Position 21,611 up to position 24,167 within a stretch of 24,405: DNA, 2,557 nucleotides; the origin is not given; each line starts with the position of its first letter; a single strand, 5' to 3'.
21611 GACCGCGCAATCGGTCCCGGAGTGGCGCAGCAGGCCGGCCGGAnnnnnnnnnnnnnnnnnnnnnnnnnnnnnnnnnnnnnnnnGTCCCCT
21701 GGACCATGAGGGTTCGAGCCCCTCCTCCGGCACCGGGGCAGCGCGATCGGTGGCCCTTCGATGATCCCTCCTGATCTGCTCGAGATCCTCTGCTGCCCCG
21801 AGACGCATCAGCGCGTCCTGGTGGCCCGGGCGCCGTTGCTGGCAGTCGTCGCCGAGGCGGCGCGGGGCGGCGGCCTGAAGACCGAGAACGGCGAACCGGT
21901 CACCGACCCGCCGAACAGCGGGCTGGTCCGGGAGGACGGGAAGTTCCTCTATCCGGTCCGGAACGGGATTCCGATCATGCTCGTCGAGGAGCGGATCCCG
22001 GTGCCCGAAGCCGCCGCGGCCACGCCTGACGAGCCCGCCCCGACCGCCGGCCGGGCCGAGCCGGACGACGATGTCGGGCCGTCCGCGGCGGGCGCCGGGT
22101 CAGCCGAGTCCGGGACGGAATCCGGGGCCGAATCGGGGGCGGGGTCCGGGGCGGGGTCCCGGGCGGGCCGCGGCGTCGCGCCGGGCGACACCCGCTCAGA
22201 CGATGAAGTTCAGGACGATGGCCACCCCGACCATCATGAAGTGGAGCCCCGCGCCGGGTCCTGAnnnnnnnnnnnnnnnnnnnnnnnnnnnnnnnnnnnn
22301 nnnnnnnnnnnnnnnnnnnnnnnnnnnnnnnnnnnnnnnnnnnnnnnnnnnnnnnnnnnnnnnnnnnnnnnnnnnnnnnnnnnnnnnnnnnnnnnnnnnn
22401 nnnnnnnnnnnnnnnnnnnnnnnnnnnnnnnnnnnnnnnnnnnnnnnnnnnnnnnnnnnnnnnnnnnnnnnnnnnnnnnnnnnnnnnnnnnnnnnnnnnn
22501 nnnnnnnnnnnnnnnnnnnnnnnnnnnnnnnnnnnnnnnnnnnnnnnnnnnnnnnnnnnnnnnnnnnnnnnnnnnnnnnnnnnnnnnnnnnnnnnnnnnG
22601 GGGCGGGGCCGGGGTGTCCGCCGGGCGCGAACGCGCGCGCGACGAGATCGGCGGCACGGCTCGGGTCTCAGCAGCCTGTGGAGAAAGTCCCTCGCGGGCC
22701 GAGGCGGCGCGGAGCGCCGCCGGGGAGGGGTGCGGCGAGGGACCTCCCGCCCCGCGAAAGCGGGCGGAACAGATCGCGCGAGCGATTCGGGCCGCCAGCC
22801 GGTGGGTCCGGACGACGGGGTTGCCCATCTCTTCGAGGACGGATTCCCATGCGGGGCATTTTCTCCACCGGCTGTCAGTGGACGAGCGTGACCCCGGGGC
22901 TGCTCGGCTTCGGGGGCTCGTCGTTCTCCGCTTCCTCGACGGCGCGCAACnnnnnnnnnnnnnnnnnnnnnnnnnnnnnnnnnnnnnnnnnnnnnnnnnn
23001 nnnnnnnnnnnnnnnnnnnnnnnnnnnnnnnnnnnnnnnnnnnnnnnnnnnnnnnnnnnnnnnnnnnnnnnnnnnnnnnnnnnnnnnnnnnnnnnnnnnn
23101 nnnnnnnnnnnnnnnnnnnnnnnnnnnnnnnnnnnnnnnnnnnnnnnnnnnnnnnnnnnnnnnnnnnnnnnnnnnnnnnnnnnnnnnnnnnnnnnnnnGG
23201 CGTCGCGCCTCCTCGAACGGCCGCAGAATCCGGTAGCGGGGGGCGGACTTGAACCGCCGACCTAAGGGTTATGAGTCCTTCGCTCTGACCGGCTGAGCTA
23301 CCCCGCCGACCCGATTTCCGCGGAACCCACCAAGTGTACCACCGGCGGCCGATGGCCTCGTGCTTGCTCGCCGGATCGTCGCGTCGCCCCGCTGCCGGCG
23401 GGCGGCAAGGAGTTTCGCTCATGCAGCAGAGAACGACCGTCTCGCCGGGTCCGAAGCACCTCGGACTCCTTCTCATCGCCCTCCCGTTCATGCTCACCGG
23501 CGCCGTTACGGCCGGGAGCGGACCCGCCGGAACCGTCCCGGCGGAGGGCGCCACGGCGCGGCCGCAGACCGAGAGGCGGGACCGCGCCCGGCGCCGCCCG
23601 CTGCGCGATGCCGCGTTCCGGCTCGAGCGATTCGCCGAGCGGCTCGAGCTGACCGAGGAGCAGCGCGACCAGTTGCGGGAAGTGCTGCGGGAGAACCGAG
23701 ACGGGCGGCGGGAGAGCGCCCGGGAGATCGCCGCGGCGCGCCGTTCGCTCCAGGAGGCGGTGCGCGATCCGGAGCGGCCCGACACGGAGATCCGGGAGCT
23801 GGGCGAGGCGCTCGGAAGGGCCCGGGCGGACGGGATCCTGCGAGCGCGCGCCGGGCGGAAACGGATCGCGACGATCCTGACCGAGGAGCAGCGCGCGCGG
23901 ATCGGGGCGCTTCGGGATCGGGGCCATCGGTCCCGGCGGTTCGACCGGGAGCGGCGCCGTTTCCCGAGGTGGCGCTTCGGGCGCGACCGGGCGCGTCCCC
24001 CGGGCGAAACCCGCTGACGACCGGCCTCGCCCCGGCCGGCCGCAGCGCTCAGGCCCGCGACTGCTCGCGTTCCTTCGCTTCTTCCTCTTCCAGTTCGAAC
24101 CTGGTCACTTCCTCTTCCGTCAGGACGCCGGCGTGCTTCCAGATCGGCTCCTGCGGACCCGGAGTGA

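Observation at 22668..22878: Undescribed ~210-bp MITE/REP-like element family with 16-bp TIRs, a GNRA-tetraloop hairpin and at least 6 copies in 24 kb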

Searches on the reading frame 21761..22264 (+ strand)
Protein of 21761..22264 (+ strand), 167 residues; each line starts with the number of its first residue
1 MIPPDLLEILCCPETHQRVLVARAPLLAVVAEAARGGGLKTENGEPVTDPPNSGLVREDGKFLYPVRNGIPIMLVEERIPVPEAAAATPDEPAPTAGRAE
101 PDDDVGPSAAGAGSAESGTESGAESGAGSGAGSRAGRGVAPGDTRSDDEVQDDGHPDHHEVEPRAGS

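Call 57: search_protein_families(library=pfam, proteins=[window:21761-22264:+], max_evalue=0.001)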
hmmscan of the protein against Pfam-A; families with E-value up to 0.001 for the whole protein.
window:21761-22264:+ (167 aa): 1 family
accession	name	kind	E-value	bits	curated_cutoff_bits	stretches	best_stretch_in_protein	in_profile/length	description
PF03966.22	Trm112p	-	6.6e-05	23.2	22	1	4-69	2-40/40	Trm112p-like protein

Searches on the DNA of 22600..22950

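Call 12: search_rna_families(source=window, start=22600, end=22950, threshold=evalue, max_evalue=10)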
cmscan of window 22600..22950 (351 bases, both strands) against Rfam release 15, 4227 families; matches with E-value up to 10: 2.
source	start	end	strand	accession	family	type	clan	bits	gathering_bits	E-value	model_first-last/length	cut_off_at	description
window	22609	22687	+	RF02467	Ms_IGR-2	Gene; sRNA;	-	13.7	45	1.6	1-82/82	no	Mycobacterium sRNA Ms_IGR-2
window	22787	22829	+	RF01763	Guanidine-III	Cis-reg; riboswitch;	-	12.7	36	2.9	1-67/67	no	Guanidine-III riboswitch aptamer (yKKC-III)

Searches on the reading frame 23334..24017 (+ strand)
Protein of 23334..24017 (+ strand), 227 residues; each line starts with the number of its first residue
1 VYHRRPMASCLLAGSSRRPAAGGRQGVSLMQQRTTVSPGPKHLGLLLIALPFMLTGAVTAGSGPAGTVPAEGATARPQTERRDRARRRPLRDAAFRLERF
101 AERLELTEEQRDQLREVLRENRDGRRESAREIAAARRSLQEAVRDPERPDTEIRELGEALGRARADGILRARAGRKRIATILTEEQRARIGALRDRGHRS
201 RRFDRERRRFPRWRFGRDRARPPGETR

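Call 57: search_protein_families(library=pfam, proteins=[window:23334-24017:+], max_evalue=0.001)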
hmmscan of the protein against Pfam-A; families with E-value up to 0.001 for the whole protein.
window:23334-24017:+ (227 aa): 1 family
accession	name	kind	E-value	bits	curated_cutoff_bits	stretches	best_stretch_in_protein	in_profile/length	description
PF07813.17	LTXXQ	-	9.8e-09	36.3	24.3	1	95-193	4-99/100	LTXXQ motif family protein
